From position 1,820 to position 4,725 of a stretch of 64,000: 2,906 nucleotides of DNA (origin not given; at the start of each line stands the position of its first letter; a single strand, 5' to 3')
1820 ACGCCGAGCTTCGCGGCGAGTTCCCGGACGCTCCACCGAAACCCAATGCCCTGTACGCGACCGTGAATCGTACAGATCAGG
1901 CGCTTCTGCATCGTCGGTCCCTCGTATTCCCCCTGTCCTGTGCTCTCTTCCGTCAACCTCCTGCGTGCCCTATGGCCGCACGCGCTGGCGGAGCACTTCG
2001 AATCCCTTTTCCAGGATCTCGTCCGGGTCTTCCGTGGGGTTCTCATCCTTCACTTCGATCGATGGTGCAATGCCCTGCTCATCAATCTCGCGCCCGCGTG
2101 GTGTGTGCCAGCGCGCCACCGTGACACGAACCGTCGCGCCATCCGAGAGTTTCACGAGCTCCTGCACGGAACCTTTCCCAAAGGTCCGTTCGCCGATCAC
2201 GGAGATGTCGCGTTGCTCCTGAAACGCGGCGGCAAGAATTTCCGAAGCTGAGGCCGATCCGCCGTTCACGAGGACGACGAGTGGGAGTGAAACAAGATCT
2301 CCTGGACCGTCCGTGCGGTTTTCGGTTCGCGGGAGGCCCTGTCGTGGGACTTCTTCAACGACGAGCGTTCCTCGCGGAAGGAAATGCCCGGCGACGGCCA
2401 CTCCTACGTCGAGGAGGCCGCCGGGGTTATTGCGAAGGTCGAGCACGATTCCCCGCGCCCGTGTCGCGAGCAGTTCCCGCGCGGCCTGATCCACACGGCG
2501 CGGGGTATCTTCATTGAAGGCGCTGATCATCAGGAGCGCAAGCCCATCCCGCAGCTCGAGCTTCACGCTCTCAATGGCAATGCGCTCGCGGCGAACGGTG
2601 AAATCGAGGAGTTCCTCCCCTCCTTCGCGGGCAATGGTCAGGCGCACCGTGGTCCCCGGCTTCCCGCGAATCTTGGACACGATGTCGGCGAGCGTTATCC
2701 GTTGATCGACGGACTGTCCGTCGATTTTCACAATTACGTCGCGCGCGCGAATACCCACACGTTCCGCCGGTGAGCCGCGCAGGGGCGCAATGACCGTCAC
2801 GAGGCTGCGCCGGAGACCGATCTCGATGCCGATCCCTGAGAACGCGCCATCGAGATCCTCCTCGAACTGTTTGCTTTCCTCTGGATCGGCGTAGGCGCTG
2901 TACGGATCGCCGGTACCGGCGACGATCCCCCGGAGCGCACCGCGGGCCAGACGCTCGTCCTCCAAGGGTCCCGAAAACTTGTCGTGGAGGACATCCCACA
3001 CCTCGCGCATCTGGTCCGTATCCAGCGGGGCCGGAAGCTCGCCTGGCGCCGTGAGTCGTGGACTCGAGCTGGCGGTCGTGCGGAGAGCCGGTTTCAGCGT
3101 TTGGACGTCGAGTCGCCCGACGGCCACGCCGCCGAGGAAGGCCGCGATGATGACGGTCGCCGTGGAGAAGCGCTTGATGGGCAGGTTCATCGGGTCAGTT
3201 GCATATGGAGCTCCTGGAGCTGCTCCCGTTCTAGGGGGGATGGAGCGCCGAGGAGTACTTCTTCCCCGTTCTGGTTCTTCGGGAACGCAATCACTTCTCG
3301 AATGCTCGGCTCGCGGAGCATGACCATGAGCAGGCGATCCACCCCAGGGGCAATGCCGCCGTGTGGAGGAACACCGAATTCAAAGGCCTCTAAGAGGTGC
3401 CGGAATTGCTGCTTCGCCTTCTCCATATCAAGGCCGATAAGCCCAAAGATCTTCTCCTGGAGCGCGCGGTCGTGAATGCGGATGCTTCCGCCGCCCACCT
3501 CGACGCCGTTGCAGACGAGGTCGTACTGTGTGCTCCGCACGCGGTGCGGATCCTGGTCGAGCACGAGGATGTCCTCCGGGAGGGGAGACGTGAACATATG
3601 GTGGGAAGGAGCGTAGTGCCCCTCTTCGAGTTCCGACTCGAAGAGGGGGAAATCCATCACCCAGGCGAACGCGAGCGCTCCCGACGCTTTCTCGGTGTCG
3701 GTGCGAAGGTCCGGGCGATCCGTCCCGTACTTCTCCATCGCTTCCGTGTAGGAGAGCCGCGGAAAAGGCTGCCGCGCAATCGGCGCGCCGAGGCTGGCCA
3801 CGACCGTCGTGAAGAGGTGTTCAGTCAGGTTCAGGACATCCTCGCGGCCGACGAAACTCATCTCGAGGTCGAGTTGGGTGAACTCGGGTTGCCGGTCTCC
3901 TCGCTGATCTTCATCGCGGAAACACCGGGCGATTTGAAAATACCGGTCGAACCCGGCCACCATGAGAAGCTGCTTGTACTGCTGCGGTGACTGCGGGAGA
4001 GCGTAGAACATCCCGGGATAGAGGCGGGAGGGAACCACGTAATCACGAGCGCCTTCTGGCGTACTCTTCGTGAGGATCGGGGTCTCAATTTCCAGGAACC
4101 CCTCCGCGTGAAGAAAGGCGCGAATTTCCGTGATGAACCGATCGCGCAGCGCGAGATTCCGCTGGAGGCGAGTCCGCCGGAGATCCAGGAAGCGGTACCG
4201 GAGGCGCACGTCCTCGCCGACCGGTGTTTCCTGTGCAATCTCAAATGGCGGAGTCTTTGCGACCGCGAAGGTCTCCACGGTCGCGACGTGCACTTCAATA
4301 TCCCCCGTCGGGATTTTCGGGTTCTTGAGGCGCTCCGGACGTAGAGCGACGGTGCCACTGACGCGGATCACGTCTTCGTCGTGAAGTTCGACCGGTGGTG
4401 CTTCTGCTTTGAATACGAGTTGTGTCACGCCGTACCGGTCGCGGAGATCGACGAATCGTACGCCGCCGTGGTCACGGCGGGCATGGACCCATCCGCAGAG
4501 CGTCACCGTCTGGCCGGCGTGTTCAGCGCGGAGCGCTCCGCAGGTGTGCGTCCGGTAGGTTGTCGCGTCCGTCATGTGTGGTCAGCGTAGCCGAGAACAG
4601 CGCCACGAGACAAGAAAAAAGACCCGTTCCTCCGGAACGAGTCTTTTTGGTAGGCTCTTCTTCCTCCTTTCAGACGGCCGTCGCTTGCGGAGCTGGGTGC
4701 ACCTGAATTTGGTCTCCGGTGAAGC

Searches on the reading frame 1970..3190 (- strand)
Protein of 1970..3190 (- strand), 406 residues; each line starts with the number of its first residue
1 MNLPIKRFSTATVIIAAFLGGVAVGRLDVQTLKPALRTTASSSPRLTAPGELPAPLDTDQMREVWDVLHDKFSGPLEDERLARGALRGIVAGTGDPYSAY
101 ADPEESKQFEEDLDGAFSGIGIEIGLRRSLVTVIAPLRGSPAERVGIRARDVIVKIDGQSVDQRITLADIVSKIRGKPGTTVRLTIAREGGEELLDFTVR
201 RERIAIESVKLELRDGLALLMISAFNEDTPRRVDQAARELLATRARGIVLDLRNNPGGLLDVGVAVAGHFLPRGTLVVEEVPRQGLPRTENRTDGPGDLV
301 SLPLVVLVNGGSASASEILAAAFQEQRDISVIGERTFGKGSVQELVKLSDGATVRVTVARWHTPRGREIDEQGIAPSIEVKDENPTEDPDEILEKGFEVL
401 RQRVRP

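Call 57: search_protein_families(library=pfam, proteins=[window:1970-3190:-], max_evalue=0.001)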
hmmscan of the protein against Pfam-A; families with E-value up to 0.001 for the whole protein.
window:1970-3190:- (406 aa): 6 families
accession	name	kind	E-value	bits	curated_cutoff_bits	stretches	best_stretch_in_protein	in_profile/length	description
PF03572.23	Peptidase_S41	-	3.1e-46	157.4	24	1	217-380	2-165/165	Peptidase family S41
PF17820.7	PDZ_6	-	1.1e-14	54.3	27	1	135-188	4-54/54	PDZ domain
PF13180.12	PDZ_2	-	1.8e-12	47.8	27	1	119-196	2-77/80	PDZ domain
PF00595.29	PDZ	-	7.5e-08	33.1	23.2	1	119-186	11-80/81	PDZ domain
PF22694.1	CtpB_N-like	-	1.3e-05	26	27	1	59-104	39-84/85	Activating protease CtpB N-terminal domain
PF14685.13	PDZ_Tricorn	-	0.00091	19.6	25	0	138-192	29-82/88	Tricorn protease PDZ domain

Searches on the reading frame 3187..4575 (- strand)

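Call 57: search_protein_families(library=pfam, proteins=[window:3187-4575:-], max_evalue=0.001)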
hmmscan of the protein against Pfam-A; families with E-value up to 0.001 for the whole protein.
window:3187-4575:- (462 aa): 2 families
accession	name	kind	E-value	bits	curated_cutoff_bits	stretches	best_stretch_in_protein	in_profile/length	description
PF00152.25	tRNA-synt_2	-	1.1e-116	389.7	25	1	121-435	2-308/308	tRNA synthetases class II (D, K and N)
PF01336.31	tRNA_anti-codon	-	2.1e-13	50.5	27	1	24-100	1-72/75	OB-fold nucleic acid binding domain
